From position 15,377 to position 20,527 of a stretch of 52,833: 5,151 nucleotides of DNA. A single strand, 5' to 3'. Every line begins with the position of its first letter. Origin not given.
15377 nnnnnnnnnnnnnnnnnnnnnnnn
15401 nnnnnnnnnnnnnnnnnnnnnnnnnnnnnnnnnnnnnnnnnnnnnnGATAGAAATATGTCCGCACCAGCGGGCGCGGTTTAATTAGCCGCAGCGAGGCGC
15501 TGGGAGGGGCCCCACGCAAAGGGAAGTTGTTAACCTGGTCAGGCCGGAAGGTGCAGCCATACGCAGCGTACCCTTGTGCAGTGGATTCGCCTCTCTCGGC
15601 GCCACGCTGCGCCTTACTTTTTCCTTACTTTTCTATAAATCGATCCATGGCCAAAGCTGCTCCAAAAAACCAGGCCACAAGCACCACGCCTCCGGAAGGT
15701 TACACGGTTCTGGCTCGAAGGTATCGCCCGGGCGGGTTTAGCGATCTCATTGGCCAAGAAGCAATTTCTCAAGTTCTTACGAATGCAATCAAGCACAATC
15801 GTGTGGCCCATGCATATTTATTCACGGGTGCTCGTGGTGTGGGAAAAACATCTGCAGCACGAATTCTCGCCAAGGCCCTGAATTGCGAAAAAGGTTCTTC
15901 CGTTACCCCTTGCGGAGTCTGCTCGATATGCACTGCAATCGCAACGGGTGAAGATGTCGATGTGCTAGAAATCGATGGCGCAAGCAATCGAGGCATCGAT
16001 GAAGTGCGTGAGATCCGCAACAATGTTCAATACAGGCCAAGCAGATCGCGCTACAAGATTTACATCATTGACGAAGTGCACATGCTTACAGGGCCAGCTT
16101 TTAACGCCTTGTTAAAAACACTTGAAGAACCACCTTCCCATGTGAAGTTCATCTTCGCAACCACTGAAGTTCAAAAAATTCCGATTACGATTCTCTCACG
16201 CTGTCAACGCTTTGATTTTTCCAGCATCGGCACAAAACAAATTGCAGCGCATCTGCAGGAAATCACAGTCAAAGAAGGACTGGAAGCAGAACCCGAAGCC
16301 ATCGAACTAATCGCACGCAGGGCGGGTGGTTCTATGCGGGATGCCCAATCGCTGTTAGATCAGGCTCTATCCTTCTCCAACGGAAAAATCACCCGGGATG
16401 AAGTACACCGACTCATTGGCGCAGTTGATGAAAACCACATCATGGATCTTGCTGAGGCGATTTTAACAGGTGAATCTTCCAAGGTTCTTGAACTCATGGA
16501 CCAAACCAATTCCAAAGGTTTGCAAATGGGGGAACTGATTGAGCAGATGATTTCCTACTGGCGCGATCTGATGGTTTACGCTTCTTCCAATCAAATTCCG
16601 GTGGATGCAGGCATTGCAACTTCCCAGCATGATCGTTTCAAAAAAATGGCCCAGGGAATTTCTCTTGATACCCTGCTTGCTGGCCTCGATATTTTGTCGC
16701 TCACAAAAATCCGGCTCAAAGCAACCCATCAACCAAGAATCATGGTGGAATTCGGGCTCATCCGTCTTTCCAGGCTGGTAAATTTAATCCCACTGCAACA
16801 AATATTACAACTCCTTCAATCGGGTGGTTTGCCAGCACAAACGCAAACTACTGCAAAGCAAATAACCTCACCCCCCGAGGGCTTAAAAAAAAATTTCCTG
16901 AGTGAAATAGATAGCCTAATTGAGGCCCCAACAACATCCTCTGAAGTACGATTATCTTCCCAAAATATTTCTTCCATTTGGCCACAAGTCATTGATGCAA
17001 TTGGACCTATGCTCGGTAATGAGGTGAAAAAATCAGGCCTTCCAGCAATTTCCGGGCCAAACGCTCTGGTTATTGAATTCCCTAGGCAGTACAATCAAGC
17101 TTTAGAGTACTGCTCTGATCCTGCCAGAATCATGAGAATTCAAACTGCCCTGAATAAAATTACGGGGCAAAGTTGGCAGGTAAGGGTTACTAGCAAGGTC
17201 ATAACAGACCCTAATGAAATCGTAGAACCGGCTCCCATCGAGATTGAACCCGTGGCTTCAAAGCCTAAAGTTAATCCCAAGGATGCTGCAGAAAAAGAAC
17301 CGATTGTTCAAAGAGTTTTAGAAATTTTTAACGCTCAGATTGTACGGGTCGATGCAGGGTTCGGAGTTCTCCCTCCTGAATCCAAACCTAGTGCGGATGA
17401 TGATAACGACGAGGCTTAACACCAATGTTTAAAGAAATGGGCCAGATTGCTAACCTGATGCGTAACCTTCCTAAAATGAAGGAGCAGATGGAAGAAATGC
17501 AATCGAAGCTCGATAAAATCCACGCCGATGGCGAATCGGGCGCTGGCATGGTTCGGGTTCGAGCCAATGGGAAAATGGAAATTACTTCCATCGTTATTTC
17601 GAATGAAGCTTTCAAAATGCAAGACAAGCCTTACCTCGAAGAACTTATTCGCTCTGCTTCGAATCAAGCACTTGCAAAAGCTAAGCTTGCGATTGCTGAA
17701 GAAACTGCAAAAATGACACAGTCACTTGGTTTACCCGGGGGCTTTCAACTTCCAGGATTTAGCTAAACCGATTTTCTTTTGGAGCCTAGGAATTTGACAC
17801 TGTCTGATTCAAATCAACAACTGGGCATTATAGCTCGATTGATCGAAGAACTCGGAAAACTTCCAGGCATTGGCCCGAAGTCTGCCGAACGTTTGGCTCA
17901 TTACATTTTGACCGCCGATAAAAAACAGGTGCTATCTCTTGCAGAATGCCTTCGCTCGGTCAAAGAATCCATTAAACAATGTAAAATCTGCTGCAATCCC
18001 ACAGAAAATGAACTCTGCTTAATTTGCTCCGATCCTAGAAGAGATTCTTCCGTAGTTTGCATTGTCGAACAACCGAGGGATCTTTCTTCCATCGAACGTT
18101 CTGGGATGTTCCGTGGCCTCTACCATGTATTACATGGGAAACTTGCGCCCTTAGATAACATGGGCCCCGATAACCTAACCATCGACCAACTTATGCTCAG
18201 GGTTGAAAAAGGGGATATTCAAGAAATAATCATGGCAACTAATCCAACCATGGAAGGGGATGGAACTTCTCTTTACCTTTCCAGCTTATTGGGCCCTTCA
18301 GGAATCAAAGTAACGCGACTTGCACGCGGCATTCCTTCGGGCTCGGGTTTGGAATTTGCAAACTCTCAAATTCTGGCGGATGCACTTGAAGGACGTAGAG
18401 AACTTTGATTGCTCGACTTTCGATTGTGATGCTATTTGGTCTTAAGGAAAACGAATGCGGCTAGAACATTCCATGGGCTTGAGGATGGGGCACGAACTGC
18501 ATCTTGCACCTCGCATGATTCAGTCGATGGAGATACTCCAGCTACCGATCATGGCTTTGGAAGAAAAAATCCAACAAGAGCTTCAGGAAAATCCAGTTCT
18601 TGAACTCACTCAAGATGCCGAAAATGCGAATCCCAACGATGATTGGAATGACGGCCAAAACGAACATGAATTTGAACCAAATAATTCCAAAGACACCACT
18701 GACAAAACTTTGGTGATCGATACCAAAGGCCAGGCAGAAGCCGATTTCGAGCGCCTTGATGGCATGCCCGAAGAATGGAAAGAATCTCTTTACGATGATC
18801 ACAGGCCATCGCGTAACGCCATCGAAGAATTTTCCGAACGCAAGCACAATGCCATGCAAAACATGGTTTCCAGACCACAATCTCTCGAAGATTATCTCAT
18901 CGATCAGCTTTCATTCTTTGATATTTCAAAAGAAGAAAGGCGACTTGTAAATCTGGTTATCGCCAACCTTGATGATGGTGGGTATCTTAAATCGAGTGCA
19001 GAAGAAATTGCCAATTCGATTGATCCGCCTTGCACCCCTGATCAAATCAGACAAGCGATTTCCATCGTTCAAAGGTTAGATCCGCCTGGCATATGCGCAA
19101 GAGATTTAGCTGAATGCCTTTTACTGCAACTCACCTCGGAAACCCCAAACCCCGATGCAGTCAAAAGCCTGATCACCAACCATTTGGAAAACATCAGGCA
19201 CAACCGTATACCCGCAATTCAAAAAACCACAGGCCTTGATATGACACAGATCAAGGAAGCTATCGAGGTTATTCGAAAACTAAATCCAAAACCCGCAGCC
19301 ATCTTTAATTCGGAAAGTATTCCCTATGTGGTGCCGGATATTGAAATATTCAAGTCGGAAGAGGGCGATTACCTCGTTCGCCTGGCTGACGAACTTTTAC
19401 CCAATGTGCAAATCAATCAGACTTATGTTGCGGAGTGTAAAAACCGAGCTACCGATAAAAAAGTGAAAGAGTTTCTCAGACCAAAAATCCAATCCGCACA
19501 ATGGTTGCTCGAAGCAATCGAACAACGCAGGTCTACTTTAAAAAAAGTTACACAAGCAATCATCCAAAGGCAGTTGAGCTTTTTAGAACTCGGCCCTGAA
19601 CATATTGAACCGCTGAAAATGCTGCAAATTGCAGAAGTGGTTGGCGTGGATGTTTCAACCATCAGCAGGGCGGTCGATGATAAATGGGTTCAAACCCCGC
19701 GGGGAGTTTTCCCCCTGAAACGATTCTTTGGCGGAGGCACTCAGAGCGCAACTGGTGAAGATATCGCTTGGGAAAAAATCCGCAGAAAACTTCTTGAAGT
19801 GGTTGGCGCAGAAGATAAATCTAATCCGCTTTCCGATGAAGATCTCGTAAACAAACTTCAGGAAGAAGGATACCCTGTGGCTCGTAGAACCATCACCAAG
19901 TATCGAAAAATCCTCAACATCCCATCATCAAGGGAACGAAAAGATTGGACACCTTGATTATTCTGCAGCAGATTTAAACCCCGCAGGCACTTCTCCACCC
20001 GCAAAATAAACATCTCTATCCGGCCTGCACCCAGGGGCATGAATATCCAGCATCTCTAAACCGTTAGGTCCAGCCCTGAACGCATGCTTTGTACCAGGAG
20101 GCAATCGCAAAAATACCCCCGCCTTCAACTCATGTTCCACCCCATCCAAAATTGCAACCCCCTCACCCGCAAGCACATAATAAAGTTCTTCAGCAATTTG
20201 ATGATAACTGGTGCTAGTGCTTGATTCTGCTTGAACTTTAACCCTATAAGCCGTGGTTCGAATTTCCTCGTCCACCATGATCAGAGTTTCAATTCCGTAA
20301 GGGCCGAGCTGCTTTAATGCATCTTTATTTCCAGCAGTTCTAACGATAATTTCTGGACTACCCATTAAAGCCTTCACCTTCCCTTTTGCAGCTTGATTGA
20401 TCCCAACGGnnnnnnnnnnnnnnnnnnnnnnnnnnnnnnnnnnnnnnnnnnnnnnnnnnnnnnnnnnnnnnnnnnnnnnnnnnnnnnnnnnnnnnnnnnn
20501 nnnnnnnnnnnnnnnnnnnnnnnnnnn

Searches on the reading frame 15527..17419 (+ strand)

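Call 25: search_protein_families(library=pfam, proteins=[window:15527-17419:+], max_evalue=0.001)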
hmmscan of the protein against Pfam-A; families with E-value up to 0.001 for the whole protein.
window:15527-17419:+ (630 aa): 8 families
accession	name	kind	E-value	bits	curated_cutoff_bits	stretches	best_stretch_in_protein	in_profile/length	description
PF13177.12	DNA_pol3_delta2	-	5.3e-45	153.7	27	1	76-233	1-159/161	DNA polymerase III, delta subunit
PF22608.2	DNAX_ATPase_lid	-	8.9e-18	64.3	27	1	238-286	1-49/49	DNA polymerase III clamp loader subunit, ATPase lid domain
PF12169.13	DNA_pol3_gamma3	-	5.9e-17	62.2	24.4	1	288-428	1-141/143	DNA polymerase III subunits gamma and tau domain III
PF00004.35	AAA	-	2.5e-12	47.8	21.2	1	98-229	2-126/131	ATPase family associated with various cellular activities (AAA)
PF13401.12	AAA_22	-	5.4e-06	27.2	27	1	97-213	8-123/130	AAA domain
PF05496.18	RuvB_N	-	1.4e-05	25.4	27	1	67-129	2-68/159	Holliday junction DNA helicase RuvB P-loop domain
PF13604.12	AAA_30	-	0.00052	20.2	27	0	97-205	21-118/191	AAA domain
PF07728.20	AAA_5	-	0.00083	19.8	22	0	98-203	3-94/139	AAA domain (dynein-related subfamily)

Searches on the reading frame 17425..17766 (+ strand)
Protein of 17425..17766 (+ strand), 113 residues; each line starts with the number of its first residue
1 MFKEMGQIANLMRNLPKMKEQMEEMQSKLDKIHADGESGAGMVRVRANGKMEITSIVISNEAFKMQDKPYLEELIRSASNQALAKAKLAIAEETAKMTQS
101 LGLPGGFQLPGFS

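Call 25: search_protein_families(library=pfam, proteins=[window:17425-17766:+], max_evalue=0.001)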
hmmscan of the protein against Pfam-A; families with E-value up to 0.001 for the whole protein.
window:17425-17766:+ (113 aa): 1 family
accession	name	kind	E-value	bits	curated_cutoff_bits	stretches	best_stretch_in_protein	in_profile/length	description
PF02575.21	YbaB_DNA_bd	-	4.1e-23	81.8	25.5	1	12-101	1-90/91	YbaB/EbfC DNA-binding family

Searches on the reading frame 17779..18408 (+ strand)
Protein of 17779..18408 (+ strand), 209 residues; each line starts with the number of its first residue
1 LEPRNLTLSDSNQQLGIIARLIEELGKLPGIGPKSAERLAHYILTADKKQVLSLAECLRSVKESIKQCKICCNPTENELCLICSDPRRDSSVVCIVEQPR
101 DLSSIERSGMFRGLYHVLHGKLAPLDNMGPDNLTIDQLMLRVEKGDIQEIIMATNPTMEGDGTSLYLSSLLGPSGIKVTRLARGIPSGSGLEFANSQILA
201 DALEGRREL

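Call 25: search_protein_families(library=pfam, proteins=[window:17779-18408:+], max_evalue=0.001)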
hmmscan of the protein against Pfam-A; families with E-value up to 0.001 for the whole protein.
window:17779-18408:+ (209 aa): 5 families
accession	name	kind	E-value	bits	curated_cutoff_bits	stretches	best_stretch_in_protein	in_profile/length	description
PF13662.12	Toprim_4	-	5.9e-22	78.1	25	1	91-182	1-85/85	Toprim domain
PF21176.3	RecR_HhH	-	1.2e-16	60.7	27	1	18-60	1-43/45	RecR, helix-hairpin-helix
PF01751.28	Toprim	-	1.4e-08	35.2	23.1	1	93-173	2-86/96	Toprim domain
PF02132.21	RecR_ZnF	-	2.3e-06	27.7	22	1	65-85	1-21/21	RecR, Cys4-zinc finger domain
PF00633.29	HHH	-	5e-06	26.5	24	1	16-41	4-29/30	Helix-hairpin-helix motif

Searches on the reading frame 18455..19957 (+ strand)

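Call 11: search_protein_families(library=pfam, proteins=[window:18455-19957:+], max_evalue=0.001)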
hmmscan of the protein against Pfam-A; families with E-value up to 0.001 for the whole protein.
window:18455-19957:+ (500 aa): 3 families
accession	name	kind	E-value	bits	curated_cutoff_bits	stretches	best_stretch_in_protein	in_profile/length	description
PF04963.19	Sigma54_CBD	-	2.1e-56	191.1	22.9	1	134-324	2-185/185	Sigma-54 factor, core binding domain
PF04552.19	Sigma54_DBD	-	6.5e-56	188.9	22.8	1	339-496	2-159/160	Sigma-54, DNA binding domain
PF00309.25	Sigma54_AID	-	1.8e-13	50.5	23.8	1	9-51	4-46/46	Sigma-54 factor, Activator interacting domain (AID)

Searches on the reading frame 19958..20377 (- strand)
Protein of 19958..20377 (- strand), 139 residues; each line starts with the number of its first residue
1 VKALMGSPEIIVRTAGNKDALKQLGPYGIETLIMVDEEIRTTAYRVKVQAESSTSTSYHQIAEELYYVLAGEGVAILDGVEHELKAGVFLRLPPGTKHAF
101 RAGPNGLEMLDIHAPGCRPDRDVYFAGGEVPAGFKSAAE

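Call 11: search_protein_families(library=pfam, proteins=[window:19958-20377:-], max_evalue=0.001)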
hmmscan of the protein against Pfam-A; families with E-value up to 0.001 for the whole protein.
window:19958-20377:- (139 aa): 3 families
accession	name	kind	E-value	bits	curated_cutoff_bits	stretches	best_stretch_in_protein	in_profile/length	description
PF07883.17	Cupin_2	-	9.9e-12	44.8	27.2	1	46-112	3-69/70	Cupin domain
PF12973.13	Cupin_7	-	8.8e-05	22.7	27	1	26-100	18-87/105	ChrR Cupin-like domain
PF02311.25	AraC_binding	-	0.00031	20.9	21.1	1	63-108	24-70/135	AraC-like ligand binding domain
